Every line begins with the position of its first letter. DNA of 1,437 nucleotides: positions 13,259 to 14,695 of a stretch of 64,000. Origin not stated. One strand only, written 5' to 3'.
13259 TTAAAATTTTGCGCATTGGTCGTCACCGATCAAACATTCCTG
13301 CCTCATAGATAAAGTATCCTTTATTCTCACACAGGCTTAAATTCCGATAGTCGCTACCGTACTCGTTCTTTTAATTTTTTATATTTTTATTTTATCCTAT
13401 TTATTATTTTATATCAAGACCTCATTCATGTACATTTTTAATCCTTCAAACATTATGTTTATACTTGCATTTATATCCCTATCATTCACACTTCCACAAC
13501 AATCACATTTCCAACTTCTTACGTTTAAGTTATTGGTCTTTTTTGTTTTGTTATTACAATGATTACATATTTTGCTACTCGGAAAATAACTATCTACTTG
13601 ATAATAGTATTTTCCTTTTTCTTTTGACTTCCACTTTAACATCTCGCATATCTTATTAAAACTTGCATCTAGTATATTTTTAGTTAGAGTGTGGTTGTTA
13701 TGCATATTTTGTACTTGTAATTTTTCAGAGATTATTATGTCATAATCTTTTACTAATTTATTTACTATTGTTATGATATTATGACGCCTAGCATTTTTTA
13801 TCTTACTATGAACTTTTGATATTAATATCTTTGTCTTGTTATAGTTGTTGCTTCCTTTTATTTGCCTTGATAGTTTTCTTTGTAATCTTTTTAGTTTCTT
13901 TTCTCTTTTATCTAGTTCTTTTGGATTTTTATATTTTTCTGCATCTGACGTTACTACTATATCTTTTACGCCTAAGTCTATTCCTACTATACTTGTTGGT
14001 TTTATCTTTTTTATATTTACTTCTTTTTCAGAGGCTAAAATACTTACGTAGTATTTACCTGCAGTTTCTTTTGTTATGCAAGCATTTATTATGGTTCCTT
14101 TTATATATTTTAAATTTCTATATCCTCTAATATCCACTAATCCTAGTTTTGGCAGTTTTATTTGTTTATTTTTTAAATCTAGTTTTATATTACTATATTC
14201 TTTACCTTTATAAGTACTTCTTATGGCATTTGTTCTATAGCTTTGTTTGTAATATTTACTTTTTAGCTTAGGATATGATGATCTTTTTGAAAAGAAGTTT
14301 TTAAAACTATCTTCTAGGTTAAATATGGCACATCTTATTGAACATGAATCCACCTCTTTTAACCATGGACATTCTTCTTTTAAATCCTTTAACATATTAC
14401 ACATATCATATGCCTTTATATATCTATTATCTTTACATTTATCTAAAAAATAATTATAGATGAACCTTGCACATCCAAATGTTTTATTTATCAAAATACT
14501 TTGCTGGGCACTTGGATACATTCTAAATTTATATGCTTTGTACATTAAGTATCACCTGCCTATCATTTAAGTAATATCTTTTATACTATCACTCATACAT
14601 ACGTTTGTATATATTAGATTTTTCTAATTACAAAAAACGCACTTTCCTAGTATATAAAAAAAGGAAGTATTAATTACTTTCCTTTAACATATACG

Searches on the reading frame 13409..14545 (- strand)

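Call 87: search_protein_families(library=pfam, proteins=[window:13409-14545:-], max_evalue=0.0001)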
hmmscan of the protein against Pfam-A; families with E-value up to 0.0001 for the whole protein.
window:13409-14545:- (378 aa): 3 families
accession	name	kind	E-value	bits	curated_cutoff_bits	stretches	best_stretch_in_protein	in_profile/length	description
PF01385.25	OrfB_IS605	-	2.8e-23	82.8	30.5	1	173-283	5-118/120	Probable transposase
PF07282.18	Cas12f1-like_TNB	-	2.3e-16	60.1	26.3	1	296-364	1-60/60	Cas12f1-like, TNB domain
PF12323.14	HTH_OrfB_IS605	-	2.6e-16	59.3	21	1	1-41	1-42/47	Helix-turn-helix domain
